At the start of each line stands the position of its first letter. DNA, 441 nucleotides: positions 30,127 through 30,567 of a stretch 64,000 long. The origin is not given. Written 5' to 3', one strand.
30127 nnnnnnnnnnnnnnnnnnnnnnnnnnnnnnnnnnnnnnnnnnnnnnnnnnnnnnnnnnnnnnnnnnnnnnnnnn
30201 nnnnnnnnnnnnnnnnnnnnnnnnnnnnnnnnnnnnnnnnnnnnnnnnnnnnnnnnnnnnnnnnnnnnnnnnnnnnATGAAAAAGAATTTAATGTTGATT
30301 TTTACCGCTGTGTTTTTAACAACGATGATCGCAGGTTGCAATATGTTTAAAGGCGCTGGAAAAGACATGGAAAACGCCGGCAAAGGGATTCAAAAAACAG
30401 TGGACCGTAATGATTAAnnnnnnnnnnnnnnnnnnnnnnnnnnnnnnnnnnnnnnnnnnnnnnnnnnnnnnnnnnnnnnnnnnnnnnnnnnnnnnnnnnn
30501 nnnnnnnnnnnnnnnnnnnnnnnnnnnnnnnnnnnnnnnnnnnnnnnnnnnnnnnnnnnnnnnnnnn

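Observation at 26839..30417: Envelope/osmotic-stress signalling cluster with two translationally coupled small membrane proteins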

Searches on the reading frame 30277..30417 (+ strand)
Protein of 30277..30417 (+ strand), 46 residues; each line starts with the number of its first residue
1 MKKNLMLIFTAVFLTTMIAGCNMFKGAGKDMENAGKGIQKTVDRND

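Call 4: search_protein_families(library=pfam, proteins=[window:30277-30417:+], max_evalue=0.01)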
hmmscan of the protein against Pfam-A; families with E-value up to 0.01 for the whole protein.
window:30277-30417:+ (46 aa): 2 families
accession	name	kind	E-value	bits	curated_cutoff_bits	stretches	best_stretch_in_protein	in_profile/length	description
PF08085.16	Entericidin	-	6.3e-05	23.3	23.3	1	25-41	3-19/20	Entericidin EcnA/B family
PF16475.10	DUF5052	-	0.0012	18.9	29.4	1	3-44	1-42/199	Domain of unknown function (DUF5052)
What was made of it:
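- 30277..30417 (+): Entericidin-like lipoprotein (46 aa, lipobox IAGC). It lies after the terminator and has no operator of its own. Pfam Entericidin 23.3 bits, at the cut-off (call 4).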

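Call 61: search_protein_families(library=ncbifam, proteins=[window:30277-30414:+], max_evalue=0.001)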
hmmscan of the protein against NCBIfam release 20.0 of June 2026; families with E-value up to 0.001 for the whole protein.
window:30277-30414:+ (46 aa): 1 family
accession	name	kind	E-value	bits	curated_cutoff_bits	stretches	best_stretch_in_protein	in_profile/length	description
NF007487.1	PRK10081.1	equivalog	7.5e-06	25.5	94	1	2-38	3-39/48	lipoprotein toxin entericidin B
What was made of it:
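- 30277..30417 (+): NCBIfam EcnB 25.5 bits against 94 (call 61).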
